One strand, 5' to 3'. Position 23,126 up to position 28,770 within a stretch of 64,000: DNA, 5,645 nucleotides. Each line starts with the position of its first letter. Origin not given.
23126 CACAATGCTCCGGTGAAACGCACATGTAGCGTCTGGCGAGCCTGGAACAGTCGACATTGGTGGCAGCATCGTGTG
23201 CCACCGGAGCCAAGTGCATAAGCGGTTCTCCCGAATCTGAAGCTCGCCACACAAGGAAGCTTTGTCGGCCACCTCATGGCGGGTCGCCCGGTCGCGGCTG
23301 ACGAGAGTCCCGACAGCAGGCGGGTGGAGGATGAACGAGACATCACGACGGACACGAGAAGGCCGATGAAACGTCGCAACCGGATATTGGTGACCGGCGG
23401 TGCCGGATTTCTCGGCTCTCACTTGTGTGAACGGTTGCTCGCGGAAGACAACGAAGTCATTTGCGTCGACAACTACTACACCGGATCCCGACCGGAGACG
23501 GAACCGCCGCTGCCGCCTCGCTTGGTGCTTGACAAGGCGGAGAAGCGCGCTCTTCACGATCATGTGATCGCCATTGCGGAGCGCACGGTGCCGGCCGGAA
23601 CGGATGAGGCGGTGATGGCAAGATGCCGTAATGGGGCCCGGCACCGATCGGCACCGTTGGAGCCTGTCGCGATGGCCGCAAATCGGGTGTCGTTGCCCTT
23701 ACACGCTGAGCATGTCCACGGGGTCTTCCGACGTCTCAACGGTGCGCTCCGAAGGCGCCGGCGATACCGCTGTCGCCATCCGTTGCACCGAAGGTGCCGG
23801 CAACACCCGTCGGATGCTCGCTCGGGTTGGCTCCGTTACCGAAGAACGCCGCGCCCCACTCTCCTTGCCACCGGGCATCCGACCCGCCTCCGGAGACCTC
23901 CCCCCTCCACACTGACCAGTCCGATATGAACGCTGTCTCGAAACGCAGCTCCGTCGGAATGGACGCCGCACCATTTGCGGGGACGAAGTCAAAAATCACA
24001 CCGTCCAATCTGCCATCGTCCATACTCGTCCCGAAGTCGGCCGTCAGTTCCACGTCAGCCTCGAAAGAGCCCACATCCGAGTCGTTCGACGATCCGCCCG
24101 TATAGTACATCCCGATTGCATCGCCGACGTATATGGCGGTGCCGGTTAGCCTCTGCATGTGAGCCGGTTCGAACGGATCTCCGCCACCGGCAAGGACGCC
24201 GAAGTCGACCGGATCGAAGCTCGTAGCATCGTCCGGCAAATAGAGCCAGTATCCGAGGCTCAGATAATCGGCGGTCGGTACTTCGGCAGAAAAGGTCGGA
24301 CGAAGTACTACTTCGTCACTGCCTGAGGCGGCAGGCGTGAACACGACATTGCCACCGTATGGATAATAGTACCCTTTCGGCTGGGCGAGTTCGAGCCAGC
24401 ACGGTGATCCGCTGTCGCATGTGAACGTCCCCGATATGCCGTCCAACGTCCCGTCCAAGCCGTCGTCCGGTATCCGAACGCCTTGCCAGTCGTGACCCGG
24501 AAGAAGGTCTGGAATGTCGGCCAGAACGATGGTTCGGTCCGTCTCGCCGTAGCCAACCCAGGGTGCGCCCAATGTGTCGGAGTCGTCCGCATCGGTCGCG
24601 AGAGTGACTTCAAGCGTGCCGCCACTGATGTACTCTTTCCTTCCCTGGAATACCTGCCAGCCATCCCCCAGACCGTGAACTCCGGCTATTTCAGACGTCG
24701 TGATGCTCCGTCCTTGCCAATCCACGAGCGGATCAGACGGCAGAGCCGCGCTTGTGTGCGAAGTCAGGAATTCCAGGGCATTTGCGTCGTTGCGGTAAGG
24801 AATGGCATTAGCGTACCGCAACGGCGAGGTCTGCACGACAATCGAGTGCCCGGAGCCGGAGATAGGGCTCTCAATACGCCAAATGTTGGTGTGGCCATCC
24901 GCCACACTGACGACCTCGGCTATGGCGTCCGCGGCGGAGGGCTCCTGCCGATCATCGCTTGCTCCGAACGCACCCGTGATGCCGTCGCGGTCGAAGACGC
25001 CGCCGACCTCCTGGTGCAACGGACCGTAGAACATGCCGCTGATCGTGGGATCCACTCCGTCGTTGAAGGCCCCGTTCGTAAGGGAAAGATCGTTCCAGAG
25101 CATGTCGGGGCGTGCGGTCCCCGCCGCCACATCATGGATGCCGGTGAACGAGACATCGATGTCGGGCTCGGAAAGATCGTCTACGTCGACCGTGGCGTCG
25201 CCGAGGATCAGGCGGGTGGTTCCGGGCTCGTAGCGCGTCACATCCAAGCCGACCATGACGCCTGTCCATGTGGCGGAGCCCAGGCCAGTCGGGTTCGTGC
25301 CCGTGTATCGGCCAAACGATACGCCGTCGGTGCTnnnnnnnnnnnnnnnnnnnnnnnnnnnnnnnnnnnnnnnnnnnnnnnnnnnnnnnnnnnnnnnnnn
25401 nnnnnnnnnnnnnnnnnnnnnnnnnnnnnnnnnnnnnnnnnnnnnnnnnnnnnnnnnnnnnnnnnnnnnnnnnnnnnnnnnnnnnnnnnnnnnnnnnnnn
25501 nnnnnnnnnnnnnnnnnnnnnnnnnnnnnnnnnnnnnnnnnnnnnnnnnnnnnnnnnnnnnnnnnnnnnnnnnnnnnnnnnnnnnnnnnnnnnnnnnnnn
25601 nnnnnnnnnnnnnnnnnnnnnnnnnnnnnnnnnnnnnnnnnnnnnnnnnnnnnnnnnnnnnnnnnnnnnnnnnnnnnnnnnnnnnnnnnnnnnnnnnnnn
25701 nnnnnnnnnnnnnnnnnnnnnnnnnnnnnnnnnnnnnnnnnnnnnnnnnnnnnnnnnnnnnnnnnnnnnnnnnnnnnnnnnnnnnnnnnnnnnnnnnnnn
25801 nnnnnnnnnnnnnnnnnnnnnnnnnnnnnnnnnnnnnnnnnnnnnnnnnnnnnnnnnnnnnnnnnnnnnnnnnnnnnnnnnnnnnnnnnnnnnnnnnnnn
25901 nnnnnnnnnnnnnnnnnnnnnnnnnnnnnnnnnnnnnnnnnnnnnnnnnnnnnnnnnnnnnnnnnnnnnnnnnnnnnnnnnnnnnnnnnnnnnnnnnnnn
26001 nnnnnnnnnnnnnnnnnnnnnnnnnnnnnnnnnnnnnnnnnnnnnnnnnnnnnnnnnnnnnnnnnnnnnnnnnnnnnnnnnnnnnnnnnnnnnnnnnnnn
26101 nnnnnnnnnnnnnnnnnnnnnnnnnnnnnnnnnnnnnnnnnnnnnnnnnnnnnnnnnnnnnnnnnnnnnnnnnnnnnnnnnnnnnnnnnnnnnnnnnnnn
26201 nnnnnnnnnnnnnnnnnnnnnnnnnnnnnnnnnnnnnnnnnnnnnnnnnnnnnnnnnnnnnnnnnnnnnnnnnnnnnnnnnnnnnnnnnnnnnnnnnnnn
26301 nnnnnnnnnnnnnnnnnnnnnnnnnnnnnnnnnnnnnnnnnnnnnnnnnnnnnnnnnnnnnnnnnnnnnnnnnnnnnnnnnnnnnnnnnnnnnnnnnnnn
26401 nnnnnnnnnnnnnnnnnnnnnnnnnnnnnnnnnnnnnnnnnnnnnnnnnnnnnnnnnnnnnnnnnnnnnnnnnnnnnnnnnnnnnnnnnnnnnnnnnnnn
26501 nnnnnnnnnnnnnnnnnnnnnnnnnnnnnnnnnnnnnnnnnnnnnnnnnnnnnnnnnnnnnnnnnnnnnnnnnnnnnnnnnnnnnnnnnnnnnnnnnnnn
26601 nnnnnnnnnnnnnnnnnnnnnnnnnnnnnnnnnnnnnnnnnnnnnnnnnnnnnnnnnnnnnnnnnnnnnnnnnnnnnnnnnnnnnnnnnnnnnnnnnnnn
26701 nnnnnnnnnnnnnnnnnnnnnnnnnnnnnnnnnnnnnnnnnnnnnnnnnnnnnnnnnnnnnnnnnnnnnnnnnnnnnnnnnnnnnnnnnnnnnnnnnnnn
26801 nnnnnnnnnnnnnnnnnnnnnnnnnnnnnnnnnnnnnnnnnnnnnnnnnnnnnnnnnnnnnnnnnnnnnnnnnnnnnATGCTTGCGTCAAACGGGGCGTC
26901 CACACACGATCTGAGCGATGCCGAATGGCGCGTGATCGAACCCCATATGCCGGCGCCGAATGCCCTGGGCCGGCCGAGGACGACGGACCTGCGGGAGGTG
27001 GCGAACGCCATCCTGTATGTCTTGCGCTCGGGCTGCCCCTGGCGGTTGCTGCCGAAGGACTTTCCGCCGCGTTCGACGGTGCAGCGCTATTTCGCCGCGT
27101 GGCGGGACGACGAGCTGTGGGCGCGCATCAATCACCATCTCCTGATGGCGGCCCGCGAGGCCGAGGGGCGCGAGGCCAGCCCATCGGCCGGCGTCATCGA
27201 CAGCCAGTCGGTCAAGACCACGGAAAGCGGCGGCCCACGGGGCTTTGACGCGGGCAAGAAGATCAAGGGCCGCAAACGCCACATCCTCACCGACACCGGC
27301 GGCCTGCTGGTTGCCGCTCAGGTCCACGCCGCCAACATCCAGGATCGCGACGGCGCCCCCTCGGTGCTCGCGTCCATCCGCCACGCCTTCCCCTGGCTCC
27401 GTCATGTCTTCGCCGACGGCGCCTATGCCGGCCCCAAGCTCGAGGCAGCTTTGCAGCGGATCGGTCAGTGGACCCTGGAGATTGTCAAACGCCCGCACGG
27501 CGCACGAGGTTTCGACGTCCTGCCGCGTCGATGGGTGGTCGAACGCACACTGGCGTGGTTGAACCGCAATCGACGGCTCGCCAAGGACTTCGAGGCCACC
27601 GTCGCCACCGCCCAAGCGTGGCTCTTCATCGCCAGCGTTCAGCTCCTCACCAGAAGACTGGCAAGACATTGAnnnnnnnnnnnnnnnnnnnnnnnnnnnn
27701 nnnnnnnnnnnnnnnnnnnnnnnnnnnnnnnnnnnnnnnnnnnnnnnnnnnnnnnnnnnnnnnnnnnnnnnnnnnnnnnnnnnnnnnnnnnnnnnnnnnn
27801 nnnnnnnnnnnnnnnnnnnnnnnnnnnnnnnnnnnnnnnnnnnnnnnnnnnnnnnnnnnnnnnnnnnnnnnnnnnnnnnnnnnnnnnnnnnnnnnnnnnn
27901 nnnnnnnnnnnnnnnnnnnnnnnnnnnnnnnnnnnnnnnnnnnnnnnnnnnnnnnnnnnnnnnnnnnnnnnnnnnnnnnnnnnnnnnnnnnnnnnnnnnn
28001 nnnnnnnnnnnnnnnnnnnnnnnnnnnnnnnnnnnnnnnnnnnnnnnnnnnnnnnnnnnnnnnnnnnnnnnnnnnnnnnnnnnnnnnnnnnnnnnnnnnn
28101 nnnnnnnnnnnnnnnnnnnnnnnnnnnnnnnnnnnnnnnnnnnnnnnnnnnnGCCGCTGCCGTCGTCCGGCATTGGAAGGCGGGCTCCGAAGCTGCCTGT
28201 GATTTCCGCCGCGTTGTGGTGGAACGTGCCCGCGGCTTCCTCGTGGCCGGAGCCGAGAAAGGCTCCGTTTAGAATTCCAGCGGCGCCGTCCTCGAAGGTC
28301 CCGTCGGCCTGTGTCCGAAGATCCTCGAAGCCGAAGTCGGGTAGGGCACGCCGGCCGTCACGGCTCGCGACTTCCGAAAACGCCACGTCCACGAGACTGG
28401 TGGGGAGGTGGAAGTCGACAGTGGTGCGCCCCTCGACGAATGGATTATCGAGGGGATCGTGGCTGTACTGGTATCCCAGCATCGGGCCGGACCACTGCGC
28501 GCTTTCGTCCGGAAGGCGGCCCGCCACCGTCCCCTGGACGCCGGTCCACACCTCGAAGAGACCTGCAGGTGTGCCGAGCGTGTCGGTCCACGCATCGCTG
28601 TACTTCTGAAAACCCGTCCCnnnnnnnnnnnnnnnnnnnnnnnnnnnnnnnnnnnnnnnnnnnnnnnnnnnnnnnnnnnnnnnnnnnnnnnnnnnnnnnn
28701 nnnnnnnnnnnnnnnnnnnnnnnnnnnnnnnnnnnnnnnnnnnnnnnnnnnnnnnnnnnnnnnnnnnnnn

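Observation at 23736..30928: Three separate ORFs are one ~1,607-aa surface-lipoprotein gene (zincin domain plus four TbpB-like barrels)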

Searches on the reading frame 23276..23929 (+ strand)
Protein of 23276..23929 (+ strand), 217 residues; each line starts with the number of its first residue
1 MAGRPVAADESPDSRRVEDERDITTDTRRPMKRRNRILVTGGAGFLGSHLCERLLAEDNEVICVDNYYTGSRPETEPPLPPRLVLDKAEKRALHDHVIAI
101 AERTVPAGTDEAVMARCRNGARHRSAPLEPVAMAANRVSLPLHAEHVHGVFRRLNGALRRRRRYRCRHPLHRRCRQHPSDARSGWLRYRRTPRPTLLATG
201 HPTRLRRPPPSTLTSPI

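Call 18: search_protein_families(library=pfam, max_evalue=0.001, proteins=[window:23276-23929:+])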
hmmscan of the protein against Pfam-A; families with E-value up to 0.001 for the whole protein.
window:23276-23929:+ (217 aa): 3 families
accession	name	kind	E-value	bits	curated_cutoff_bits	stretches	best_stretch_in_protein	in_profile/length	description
PF01370.27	Epimerase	-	2.1e-09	37.6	20.9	1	37-81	1-44/240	NAD dependent epimerase/dehydratase family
PF16363.11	GDP_Man_Dehyd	-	7e-06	26.2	27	1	38-67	1-30/332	GDP-mannose 4,6 dehydratase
PF01073.25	3Beta_HSD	-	0.00094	18.7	22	0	38-65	1-30/280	3-beta hydroxysteroid dehydrogenase/isomerase family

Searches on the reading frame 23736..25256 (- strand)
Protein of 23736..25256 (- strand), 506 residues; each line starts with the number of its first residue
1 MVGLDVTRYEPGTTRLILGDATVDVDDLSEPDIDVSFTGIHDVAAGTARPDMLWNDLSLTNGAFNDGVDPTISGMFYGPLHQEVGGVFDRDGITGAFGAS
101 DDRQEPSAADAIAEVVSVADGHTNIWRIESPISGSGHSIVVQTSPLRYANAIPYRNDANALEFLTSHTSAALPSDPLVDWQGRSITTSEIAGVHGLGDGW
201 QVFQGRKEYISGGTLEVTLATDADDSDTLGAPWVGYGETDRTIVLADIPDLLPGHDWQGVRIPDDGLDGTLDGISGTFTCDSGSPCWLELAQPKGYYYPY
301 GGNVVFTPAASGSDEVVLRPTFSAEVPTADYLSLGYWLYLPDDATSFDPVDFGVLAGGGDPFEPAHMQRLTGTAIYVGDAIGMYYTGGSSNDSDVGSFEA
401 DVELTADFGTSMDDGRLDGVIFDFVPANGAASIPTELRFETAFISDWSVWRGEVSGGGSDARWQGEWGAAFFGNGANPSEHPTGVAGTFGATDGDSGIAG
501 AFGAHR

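Call 14: find_encoding_contigs(protein=window:23736-25256:-, flank=10000, max_places=4)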
Protein window:23736-25256:- (506 aa): no gene with exactly this product is on record in the collection.
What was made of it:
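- Tried and rejected: Looking up the 506-aa product in the contig index: not on record (call 14).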

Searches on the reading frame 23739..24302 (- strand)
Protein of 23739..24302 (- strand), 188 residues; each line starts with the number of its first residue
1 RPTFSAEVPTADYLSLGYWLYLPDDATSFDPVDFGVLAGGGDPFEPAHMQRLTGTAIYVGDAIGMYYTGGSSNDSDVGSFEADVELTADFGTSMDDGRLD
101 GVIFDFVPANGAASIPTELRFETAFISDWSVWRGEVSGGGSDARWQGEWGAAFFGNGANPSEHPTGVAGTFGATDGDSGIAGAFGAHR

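Call 68: search_protein_families(library=pfam, max_evalue=1, proteins=[window:23739-24302:-])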
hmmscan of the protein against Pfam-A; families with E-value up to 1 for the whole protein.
seq(188 aa): 1 family
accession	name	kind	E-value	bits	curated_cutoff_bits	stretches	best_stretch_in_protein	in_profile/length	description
PF01298.24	TbpB_B_D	-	0.0009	20.2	26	1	53-188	4-126/126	C-lobe and N-lobe beta barrels of Tf-binding protein B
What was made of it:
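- On Slam-dependent TbpB-like surface lipoproteins: Barrel 4 matches profile positions 4-126 (call 68).
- Checked: Each of the four segments hits PF01298 on its own (E 3.5e-4 to 2.5e-3; call 68).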

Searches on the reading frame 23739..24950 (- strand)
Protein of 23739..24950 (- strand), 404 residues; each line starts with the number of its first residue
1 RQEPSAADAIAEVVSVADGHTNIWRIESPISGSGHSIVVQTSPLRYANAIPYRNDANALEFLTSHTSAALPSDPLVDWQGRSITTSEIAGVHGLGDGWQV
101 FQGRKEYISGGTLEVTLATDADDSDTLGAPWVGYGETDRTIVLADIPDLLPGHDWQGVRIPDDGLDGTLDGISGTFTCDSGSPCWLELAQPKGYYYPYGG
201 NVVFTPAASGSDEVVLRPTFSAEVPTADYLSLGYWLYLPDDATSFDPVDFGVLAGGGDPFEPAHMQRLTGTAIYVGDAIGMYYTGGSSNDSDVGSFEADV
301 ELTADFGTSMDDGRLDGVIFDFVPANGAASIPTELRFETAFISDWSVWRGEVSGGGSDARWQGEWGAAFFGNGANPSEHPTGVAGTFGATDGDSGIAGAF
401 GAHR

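Call 24: find_homologous_proteins(query=window:23739-24950:-, max_evalue=0.001)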
Query window:23739-24950:- (404 aa): 64 proteins with E <= 0.001 among 8000 candidates.
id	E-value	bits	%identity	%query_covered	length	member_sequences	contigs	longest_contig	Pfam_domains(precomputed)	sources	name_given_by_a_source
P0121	1.4e-136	474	58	95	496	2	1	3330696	-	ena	-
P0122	1.1e-93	333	49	86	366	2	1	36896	-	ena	-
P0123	1.0e-83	300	47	89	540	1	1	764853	-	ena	-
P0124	6.9e-82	294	48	89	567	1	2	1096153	-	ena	-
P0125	3.3e-81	292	46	89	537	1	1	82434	-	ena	-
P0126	2.7e-80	289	45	96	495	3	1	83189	-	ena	-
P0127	1.9e-74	269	44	89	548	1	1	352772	-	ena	-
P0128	8.5e-73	264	44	95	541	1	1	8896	PF01298.25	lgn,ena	-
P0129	3.1e-71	259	43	89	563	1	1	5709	-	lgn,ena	-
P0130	8.4e-71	257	42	93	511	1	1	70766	-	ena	-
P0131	5.0e-70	255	44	89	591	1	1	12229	-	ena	-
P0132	6.1e-70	255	43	89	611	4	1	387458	-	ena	-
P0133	1.3e-69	254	41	98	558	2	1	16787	-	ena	-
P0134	2.4e-69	253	43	89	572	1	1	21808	-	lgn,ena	-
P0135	5.1e-68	248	43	89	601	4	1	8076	-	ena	-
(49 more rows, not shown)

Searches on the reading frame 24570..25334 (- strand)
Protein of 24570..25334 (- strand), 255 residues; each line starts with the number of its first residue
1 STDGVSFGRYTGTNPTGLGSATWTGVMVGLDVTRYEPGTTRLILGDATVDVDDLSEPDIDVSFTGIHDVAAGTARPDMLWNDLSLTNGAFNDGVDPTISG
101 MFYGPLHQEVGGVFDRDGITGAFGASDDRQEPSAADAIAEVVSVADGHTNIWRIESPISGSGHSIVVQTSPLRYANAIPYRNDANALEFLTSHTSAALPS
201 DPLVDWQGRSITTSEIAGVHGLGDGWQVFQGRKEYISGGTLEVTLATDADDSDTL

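Call 75: find_related_loci(query=window:24570-25334:-, collection=metagenome_contigs, flank=6000)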
Query window:24570-25334:- (255 aa) in metagenome_contigs; peptide patterns used: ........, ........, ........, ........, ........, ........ (x = any residue, [..] = any of these).
129 stretches matched a pattern; 8 encode a relative of the query (tblastn E <= 1e-3); 8 distinct loci.
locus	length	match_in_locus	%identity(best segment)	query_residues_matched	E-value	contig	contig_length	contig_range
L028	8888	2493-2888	55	6-126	2e-38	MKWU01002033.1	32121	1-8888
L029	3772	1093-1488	55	6-126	2e-38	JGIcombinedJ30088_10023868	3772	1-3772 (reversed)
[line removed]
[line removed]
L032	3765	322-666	44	8-109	1e-21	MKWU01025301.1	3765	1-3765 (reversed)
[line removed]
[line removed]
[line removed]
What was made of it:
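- Tried and rejected: Search for the same barrel-3 / C-module fusion in JGI metagenomes: 8 loci, all matching barrel 3 only, at 55% identity or less (call 75).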

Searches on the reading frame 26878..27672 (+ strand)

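Call 9: search_protein_families(library=pfam, max_evalue=1, proteins=[window:26878-27672:+])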
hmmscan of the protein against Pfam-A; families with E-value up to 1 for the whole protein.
window:26878-27672:+ (264 aa): 4 families
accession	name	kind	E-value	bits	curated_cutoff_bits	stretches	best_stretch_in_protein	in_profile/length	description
PF01609.27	DDE_Tnp_1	-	6.4e-32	111.4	23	1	101-254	3-197/200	Transposase DDE domain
PF13340.11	DUF4096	-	1.4e-29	102.6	34.3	1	12-84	1-75/76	Putative transposase of IS4/5 family (DUF4096)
PF13586.12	DDE_Tnp_1_2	-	3.2e-05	24.7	29.2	1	208-246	35-73/86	Transposase DDE domain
PF13612.12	DDE_Tnp_1_3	-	0.016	15.7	27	1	130-196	44-104/155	Transposase DDE domain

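Call 10: search_protein_families(library=ncbifam, max_evalue=1, proteins=[window:26878-27672:+])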
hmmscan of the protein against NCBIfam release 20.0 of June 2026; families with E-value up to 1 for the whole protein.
window:26878-27672:+ (264 aa): 6 families
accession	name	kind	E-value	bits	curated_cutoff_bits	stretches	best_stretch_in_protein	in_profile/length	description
NF033580.1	transpos_IS5_3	equivalog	1.9e-75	253.8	110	1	10-256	3-256/258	IS5 family transposase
NF033520.1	transpos_IS982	equivalog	4e-07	29.9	130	1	120-205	100-182/243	IS982 family transposase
NF033593.1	transpos_ISNCY_1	equivalog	3.7e-06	25.9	325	1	131-196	301-367/444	ISNCY family transposase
NF033551.1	transpos_IS1182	equivalog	8.7e-06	24.9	270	1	125-194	261-332/488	IS1182 family transposase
NF033581.1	transpos_IS5_4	equivalog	0.00046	19.6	140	1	131-196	154-214/285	IS5 family transposase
NF033579.1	transpos_IS5_2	equivalog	0.0035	16.8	140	1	90-194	96-202/289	IS5 family transposase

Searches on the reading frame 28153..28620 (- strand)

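Call 68: search_protein_families(library=pfam, max_evalue=1, proteins=[window:28153-28620:-])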
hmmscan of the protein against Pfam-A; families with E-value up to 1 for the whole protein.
seq(156 aa): 1 family
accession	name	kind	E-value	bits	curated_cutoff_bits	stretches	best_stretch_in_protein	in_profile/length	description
PF01298.24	TbpB_B_D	-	0.0025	18.8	26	1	114-147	90-125/126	C-lobe and N-lobe beta barrels of Tf-binding protein B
